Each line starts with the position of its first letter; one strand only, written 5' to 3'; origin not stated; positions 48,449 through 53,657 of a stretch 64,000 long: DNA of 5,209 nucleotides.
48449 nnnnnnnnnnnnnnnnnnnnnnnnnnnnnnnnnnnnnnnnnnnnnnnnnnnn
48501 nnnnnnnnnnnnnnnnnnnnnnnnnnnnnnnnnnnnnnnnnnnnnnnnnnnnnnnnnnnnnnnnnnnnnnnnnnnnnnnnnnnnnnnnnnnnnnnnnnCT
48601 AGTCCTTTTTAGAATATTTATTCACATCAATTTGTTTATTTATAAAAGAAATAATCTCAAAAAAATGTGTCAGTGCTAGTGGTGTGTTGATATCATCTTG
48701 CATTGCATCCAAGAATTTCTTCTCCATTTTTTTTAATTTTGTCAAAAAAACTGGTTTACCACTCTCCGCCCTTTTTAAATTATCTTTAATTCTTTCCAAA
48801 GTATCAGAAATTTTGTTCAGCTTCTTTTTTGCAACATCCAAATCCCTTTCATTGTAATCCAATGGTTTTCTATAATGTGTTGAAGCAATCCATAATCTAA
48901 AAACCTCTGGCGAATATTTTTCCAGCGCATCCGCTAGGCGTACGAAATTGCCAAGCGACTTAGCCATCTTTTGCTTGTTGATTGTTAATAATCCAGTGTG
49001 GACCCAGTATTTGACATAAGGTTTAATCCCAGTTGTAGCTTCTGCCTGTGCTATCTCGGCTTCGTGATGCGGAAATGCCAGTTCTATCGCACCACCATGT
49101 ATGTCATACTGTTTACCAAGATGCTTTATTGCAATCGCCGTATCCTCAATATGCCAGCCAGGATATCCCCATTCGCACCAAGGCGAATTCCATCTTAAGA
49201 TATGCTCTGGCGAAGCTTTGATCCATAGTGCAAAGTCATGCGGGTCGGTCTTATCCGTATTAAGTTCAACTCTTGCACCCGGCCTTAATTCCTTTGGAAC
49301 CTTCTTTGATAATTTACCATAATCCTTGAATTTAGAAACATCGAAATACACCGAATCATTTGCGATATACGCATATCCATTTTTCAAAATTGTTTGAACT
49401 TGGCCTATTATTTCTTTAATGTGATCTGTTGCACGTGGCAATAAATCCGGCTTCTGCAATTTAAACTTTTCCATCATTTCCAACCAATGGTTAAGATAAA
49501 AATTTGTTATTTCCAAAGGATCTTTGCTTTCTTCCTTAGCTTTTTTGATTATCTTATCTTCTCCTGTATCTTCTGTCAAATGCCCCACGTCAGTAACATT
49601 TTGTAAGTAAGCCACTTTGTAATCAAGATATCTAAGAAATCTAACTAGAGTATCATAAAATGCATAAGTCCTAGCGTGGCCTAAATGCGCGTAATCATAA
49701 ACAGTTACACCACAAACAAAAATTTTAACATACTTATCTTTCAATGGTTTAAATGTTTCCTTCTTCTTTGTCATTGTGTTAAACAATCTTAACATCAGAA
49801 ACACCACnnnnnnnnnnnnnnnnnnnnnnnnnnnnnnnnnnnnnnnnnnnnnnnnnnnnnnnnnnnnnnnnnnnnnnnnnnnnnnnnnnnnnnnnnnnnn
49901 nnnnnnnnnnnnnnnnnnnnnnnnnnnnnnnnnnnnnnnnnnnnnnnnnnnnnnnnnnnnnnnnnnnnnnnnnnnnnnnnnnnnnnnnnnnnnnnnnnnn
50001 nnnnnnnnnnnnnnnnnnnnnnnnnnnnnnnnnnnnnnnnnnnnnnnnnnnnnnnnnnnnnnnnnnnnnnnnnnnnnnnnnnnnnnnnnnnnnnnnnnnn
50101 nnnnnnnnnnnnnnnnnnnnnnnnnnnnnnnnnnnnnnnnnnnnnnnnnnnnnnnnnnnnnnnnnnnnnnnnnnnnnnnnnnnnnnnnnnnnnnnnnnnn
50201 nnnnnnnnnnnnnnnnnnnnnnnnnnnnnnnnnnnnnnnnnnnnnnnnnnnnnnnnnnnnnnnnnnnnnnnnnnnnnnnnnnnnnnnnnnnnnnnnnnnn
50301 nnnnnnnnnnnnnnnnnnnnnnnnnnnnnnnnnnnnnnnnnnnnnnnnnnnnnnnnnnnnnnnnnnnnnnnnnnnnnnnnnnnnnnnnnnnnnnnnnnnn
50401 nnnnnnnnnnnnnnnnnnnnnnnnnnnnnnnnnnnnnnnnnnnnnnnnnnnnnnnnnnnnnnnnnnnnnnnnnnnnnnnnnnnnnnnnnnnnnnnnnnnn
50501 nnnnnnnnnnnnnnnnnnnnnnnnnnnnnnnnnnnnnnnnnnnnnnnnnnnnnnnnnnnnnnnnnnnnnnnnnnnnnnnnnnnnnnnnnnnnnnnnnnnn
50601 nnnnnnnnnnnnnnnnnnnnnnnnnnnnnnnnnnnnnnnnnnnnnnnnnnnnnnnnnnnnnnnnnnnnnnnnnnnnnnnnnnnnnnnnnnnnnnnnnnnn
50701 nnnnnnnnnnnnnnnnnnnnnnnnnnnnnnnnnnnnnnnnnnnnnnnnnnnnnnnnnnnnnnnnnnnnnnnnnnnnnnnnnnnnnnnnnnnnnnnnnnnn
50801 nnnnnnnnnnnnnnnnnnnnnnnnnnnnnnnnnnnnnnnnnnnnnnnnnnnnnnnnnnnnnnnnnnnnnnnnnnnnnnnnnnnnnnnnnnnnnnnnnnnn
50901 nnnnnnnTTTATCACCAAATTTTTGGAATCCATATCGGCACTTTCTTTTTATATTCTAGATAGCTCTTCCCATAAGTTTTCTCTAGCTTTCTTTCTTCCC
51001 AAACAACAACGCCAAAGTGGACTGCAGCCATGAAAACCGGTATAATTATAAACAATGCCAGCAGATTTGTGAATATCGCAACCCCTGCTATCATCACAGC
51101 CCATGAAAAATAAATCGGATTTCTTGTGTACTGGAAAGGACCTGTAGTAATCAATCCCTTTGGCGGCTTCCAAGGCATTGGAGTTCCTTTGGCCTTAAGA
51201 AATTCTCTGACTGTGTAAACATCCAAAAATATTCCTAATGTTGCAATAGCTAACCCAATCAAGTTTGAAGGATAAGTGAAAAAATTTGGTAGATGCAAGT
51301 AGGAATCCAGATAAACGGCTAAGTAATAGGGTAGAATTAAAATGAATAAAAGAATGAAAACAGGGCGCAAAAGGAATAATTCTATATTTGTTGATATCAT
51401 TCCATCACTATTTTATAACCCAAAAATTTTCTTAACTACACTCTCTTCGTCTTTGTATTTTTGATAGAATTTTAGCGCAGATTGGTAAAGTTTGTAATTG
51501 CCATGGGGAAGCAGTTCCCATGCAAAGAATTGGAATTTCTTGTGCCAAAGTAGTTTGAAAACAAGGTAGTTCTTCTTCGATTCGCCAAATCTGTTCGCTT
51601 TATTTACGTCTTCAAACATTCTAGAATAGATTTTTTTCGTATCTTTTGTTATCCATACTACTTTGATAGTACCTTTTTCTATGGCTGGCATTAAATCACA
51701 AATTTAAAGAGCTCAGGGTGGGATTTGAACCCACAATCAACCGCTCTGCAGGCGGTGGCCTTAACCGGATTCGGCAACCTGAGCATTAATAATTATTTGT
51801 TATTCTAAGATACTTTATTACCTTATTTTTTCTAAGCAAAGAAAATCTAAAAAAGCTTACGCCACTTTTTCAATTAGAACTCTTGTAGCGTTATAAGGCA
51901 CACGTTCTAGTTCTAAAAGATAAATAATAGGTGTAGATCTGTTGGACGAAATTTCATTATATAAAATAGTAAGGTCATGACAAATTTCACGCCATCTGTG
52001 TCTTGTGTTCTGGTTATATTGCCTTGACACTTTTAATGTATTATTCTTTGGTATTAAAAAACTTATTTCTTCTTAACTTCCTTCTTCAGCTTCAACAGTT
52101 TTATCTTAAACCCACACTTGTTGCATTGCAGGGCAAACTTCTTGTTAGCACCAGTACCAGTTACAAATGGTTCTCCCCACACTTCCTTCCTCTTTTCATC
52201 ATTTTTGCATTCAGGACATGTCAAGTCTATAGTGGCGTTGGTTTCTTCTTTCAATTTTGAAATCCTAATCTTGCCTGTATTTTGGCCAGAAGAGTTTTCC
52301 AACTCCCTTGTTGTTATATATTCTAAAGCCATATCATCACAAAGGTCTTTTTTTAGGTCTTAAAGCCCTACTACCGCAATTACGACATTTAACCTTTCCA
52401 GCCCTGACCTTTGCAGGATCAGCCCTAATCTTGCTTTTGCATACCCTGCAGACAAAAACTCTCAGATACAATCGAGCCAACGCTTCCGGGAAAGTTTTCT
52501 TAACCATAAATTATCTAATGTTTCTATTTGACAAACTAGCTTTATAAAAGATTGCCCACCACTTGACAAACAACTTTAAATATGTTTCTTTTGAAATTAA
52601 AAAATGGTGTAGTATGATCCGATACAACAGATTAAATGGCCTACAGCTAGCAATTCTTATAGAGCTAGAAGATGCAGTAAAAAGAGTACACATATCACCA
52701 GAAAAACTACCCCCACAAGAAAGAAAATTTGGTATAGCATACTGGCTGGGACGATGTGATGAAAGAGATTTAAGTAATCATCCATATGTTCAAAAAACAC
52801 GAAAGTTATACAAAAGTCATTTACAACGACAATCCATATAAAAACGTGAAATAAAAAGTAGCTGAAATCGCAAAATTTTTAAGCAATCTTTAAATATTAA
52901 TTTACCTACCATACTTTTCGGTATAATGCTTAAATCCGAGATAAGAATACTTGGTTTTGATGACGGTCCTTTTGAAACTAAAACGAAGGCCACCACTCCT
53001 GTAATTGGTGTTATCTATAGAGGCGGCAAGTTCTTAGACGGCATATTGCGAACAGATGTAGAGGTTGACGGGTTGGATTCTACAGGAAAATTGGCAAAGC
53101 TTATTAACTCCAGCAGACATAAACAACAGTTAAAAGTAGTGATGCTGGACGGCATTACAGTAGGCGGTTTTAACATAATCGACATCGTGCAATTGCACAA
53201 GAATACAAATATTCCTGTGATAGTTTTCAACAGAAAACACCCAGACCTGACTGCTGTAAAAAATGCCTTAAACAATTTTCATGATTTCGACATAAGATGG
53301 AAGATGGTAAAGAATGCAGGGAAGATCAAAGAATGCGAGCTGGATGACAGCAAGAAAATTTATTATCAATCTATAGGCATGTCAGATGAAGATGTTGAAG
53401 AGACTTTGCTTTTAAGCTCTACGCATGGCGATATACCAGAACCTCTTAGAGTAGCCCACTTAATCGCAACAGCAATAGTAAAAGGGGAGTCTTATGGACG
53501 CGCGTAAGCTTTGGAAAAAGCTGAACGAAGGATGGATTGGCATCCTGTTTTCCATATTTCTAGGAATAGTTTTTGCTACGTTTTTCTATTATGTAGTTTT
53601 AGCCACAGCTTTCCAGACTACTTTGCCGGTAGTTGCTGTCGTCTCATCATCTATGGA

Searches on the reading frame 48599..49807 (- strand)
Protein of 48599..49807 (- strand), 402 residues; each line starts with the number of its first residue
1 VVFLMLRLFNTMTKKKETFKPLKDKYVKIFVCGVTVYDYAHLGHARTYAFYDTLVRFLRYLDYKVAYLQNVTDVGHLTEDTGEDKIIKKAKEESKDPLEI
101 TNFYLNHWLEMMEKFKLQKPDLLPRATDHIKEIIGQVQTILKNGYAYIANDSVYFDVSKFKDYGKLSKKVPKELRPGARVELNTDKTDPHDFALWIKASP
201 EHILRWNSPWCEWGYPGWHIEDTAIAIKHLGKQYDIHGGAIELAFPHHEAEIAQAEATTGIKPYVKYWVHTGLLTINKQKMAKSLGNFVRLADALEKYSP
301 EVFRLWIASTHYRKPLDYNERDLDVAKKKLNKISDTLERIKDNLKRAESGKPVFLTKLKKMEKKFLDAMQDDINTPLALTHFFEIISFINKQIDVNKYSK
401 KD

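Call 62: search_protein_families(library=pfam, proteins=[window:48599-49807:-], max_evalue=0.001)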
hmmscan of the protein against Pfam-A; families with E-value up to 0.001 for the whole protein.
window:48599-49807:- (402 aa): 5 families
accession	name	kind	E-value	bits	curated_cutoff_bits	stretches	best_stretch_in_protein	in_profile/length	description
PF01406.26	tRNA-synt_1e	-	6.1e-104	348.1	27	1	19-327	2-300/301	tRNA synthetases class I (C) catalytic domain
PF09334.17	tRNA-synt_1g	-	1.7e-10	40.7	20.1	2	268-322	315-370/391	tRNA synthetases class I (M)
PF09190.17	DALR_2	-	1.6e-09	38.6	22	1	364-398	1-34/57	DALR domain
PF00133.28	tRNA-synt_1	-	6.6e-09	35.5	22.7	1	252-314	347-409/414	tRNA synthetases class I (I, L, M and V)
PF01921.24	tRNA-synt_1f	-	0.00094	18.6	27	0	277-344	279-339/360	tRNA synthetases class I (K)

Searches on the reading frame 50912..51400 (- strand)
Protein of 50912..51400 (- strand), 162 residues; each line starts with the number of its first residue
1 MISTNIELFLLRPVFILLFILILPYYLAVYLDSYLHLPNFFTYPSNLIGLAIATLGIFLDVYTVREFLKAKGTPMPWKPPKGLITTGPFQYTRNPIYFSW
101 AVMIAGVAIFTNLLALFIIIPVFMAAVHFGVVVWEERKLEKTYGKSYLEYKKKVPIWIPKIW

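Call 62: search_protein_families(library=pfam, proteins=[window:50912-51400:-], max_evalue=0.001)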
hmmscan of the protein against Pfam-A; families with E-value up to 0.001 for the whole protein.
window:50912-51400:- (162 aa): 3 families
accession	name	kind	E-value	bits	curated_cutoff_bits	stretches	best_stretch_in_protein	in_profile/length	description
PF04191.18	PEMT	-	6.6e-14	52.7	25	1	47-145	4-104/105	Phospholipid methyltransferase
PF06966.17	DUF1295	-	4.7e-07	30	20.4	1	16-154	96-235/235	Protein of unknown function (DUF1295)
PF04140.19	ICMT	-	0.00014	22.6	24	1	79-138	31-92/95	Isoprenylcysteine carboxyl methyltransferase (ICMT) family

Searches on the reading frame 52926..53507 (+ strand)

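Call 62: search_protein_families(library=pfam, proteins=[window:52926-53507:+], max_evalue=0.001)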
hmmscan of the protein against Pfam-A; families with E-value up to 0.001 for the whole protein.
window:52926-53507:+ (193 aa): 1 family
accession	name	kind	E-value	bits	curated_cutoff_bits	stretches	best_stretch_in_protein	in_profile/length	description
PF01949.23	Endo_dU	-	9.2e-59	198.3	32.7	1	5-184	2-181/182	Endonuclease dU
